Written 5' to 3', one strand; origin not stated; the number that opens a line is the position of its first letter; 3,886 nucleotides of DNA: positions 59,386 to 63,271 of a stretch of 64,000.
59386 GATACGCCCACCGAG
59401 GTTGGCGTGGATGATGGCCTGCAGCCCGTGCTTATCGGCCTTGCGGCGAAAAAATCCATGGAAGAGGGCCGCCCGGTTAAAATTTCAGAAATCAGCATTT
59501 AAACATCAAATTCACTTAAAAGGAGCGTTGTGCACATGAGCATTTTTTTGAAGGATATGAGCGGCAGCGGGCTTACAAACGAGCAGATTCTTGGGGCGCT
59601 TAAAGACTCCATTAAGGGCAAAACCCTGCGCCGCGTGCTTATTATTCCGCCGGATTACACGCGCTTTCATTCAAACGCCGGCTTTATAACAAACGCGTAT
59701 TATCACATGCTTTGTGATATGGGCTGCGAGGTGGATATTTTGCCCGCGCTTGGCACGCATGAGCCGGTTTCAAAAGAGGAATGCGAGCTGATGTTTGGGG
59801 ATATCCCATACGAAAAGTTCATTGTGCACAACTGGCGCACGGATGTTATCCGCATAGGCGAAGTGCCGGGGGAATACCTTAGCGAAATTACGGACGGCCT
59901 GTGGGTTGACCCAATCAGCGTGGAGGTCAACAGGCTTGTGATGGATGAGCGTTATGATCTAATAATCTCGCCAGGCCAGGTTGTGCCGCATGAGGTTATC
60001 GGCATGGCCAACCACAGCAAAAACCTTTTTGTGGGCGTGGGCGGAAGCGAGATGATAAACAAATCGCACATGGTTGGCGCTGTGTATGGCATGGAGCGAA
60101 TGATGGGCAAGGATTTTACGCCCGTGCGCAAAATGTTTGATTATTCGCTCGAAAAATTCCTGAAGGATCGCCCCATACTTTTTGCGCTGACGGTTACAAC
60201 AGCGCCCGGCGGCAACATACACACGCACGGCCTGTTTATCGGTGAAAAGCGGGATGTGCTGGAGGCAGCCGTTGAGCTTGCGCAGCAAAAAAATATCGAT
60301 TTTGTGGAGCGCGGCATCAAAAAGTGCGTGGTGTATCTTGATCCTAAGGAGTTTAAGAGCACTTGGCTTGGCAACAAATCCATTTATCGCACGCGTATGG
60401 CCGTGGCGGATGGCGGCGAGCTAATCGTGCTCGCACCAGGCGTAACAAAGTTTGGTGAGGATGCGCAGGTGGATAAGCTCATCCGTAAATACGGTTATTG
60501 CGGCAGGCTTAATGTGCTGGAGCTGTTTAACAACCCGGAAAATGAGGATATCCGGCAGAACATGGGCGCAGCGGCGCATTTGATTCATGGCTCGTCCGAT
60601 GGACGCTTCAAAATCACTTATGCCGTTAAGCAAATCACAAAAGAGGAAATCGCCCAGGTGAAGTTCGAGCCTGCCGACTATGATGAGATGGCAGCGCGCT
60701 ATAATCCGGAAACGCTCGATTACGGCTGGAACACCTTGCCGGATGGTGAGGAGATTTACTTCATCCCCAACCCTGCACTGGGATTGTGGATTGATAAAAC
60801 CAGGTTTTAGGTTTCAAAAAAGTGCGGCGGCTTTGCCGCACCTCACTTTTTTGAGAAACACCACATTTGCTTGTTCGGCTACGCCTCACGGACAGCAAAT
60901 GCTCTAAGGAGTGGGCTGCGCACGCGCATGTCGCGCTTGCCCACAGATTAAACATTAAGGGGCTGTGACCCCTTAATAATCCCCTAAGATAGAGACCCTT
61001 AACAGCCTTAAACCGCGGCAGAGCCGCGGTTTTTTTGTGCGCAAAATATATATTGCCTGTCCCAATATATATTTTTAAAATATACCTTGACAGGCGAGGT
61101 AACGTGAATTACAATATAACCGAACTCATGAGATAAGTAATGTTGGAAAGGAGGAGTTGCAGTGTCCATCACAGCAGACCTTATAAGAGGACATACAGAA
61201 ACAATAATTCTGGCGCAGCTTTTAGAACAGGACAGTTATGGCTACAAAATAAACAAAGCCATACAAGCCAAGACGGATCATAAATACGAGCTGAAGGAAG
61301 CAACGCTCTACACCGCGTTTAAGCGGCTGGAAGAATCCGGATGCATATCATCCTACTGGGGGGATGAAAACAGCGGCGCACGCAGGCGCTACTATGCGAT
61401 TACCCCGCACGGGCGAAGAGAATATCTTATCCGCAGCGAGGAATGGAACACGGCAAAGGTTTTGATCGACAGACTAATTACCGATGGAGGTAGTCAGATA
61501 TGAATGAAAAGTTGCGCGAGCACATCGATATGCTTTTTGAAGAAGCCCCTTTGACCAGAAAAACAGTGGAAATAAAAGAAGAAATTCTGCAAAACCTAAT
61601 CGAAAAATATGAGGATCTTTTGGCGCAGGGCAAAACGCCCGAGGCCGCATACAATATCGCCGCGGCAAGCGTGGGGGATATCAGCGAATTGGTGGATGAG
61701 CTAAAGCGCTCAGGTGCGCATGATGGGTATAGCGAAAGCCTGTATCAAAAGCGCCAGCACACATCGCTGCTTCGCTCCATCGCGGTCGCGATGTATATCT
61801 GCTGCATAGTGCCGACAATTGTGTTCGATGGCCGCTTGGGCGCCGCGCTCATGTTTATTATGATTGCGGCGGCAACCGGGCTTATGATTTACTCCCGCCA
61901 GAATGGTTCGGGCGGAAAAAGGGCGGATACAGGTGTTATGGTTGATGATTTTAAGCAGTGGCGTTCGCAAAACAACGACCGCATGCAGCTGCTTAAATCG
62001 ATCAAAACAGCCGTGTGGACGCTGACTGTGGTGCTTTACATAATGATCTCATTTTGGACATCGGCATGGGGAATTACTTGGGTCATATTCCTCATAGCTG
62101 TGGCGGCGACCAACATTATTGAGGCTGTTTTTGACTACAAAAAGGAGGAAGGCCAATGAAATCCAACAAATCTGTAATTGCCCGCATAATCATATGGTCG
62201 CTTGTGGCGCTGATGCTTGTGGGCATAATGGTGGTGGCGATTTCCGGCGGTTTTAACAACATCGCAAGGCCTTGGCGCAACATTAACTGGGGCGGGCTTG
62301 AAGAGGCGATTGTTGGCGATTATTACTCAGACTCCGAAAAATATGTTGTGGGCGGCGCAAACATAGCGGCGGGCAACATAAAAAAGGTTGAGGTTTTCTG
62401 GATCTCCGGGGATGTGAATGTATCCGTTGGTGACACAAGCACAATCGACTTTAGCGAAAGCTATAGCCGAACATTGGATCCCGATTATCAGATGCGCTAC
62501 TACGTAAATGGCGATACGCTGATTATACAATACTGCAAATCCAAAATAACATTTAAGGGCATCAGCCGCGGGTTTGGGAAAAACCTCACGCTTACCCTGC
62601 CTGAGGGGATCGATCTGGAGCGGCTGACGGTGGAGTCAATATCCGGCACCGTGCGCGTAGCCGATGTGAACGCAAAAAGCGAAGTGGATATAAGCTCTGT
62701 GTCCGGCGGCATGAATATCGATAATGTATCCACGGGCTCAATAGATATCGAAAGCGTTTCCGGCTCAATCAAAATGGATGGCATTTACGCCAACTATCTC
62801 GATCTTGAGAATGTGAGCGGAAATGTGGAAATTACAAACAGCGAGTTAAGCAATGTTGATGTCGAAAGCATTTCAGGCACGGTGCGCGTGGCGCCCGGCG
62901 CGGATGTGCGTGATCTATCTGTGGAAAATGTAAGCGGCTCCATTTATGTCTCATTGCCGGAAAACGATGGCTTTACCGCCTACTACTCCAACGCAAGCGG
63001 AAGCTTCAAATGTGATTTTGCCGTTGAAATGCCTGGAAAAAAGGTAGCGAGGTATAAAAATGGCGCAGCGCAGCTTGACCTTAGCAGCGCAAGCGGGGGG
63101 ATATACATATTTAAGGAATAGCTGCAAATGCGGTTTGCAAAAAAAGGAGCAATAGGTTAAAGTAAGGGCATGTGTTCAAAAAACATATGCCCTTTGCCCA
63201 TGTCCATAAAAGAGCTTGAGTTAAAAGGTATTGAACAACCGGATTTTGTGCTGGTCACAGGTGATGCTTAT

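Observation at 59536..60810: LarA-like putative nickel-pincer epimerase as the last gene of the inositol/hexuronate cluster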

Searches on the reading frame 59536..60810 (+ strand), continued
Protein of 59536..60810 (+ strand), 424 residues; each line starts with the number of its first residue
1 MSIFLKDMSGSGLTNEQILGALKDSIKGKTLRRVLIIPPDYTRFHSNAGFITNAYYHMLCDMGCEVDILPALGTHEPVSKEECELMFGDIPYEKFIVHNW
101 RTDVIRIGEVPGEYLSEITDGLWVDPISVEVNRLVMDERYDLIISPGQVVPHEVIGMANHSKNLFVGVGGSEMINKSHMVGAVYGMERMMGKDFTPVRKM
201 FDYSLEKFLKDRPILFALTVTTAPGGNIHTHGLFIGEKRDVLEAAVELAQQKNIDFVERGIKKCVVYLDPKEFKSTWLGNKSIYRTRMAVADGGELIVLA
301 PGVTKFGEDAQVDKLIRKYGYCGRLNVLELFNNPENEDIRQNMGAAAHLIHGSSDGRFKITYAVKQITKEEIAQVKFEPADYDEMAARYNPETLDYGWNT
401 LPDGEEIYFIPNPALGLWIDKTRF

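Call 61: find_encoding_contigs(protein=P0003, flank=10000, max_places=2)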
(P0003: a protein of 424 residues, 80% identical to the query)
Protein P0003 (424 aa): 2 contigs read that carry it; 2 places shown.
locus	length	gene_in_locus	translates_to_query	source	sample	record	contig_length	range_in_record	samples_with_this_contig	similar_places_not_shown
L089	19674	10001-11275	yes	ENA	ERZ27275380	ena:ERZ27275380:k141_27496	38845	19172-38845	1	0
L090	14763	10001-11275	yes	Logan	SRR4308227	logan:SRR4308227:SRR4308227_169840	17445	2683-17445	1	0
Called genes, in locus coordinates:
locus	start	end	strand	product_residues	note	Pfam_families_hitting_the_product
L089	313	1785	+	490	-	PF16257:UxaE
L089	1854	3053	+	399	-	PF08240:ADH_N, PF16912:Glu_dehyd_C (weak), PF00107:ADH_zinc_N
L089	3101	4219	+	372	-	PF02633:Creatininase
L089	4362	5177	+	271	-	PF01261:AP_endonuc_2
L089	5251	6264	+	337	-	PF01408:GFO_IDH_MocA, PF02894:GFO_IDH_MocA_C, PF22725:GFO_IDH_MocA_C3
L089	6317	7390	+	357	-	PF00294:PfkB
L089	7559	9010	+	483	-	PF03446:NAD_binding_2, PF00393:6PGD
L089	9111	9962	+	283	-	PF00106:adh_short, PF13561:adh_short_C2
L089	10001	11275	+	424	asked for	PF09861:Lar_N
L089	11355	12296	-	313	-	PF00753:Lactamase_B, PF12706:Lactamase_B_2 (weak)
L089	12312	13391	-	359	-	PF00005:ABC_tran, PF13304:AAA_21 (faint), PF08402:TOBE_2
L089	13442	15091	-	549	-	PF00528:BPD_transp_1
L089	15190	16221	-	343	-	PF01547:SBP_bac_1, PF13531:SBP_bac_11, PF13416:SBP_bac_8, PF13343:SBP_bac_6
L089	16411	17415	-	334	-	PF00356:LacI, PF00532:Peripla_BP_1, PF13407:Peripla_BP_4, PF13377:Peripla_BP_3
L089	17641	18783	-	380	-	PF00005:ABC_tran, PF08402:TOBE_2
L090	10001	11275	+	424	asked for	PF09861:Lar_N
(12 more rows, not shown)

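Call 62: find_encoding_contigs(protein=P0004, flank=10000, max_places=2)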
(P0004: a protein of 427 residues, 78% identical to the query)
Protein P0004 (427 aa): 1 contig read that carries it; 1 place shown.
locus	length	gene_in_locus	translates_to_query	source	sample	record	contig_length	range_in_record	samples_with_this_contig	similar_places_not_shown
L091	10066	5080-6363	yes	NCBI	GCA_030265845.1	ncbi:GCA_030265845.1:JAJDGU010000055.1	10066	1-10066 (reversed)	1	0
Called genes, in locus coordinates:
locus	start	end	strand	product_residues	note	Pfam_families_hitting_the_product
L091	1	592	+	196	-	PF16257:UxaE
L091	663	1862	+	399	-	PF08240:ADH_N, PF00107:ADH_zinc_N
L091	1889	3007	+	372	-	PF02633:Creatininase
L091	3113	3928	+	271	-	PF01261:AP_endonuc_2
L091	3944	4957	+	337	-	PF01408:GFO_IDH_MocA, PF02894:GFO_IDH_MocA_C, PF22725:GFO_IDH_MocA_C3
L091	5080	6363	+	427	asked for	PF09861:Lar_N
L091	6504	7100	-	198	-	PF00440:TetR_N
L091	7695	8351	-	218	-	PF00440:TetR_N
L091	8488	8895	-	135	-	PF18029:Glyoxalase_6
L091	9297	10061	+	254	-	PF01381:HTH_3, PF12844:HTH_19 (weak), PF13560:HTH_31 (weak), PF06114:Peptidase_M78 (weak)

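Call 75: search_protein_families(library=pfam, proteins=[L058:1972-3168:+, L058:3184-4746:+, L058:5121-6335:-, L058:6361-8451:-, L058:8601-9371:-, L058:11482-12489:+, L058:12520-13164:+, L058:13183-14592:+, L058:14414-15550:+, L058:15547-16431:+], max_evalue=0.00001)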
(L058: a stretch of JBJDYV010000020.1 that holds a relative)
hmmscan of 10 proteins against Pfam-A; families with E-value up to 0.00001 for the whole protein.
L058:1972-3168:+ (398 aa): 1 family
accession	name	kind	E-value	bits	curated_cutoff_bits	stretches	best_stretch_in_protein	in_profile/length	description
PF10282.15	Lactonase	-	1.2e-43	150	21.7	1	20-359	11-308/344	Lactonase, 7-bladed beta-propeller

L058:3184-4746:+ (520 aa): 3 families
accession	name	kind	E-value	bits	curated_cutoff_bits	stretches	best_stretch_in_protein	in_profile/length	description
PF00135.34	COesterase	-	8.4e-94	315.8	27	1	8-494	5-501/515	Carboxylesterase family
PF07859.19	Abhydrolase_3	-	9.5e-09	35.8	25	1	183-231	49-97/210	alpha/beta hydrolase fold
PF20434.5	BD-FAE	-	2e-08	34.5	26.8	1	105-219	1-103/215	BD-FAE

L058:5121-6335:- (404 aa): 1 family
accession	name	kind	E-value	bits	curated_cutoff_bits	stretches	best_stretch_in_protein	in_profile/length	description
PF03600.22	CitMHS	-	4.2e-25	89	31.9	1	43-335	10-312/336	Citrate transporter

L058:6361-8451:- (696 aa): 0 families

L058:8601-9371:- (256 aa): 0 families

L058:11482-12489:+ (335 aa): 4 families
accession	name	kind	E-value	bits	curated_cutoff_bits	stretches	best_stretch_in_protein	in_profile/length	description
PF00532.27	Peripla_BP_1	-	3.2e-33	115.9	22.2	1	60-320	3-274/281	Periplasmic binding proteins and sugar binding domain of LacI family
PF13377.12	Peripla_BP_3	-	2.2e-31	109.6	26.5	1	166-329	1-167/167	Periplasmic binding protein-like domain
PF00356.27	LacI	-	3.4e-20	72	27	1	2-47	1-46/46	Bacterial regulatory proteins, lacI family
PF01381.28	HTH_3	-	7e-07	29.6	23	1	1-35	10-44/55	Helix-turn-helix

L058:12520-13164:+ (214 aa): 1 family
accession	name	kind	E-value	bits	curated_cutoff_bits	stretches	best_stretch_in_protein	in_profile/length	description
PF01081.25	Aldolase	-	3.4e-70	235.9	27.8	1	11-204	3-196/196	KDPG and KHG aldolase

L058:13183-14592:+ (469 aa): 2 families
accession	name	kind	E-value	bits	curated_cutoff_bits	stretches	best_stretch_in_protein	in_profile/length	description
PF00370.27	FGGY_N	-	2.4e-28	99.8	28.8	1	3-232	2-241/245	FGGY family of carbohydrate kinases, N-terminal domain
PF02782.22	FGGY_C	-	8.8e-24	84.8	27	1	246-425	2-195/198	FGGY family of carbohydrate kinases, C-terminal domain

L058:14414-15550:+ (378 aa): 2 families
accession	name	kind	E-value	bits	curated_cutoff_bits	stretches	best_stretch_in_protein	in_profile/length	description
PF02826.25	2-Hacid_dh_C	-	4.6e-57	192.7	25.1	1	180-352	1-178/178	D-isomer specific 2-hydroxyacid dehydrogenase, NAD binding domain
PF00389.36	2-Hacid_dh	-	5.5e-26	91.3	24.6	1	87-377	12-127/134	D-isomer specific 2-hydroxyacid dehydrogenase, catalytic domain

L058:15547-16431:+ (294 aa): 2 families
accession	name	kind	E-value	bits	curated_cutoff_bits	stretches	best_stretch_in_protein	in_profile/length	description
PF13561.12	adh_short_C2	-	2.8e-53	181.4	27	2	12-196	6-185/236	Enoyl-(Acyl carrier protein) reductase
PF00106.31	adh_short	-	8.7e-46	156.3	26.6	1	3-195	1-190/195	short chain dehydrogenase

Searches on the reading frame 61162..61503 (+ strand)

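Call 22: search_protein_families(library=pfam, proteins=[window:61162-61503:+], max_evalue=0.00001)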
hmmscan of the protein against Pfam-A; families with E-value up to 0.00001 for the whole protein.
window:61162-61503:+ (113 aa): 1 family
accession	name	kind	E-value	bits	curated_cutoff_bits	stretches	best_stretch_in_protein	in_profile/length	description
PF03551.20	PadR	-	4.3e-21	75.1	27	1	16-87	1-72/75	Transcriptional regulator PadR-like family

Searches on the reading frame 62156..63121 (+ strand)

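Call 22: search_protein_families(library=pfam, proteins=[window:62156-63121:+], max_evalue=0.00001)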
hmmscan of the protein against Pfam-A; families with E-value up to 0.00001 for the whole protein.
window:62156-63121:+ (321 aa): 1 family
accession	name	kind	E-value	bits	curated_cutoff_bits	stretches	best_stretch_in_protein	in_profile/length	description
PF13349.12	DUF4097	-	2.6e-27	96.2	22.9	1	84-318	10-246/247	Toastrack DUF4097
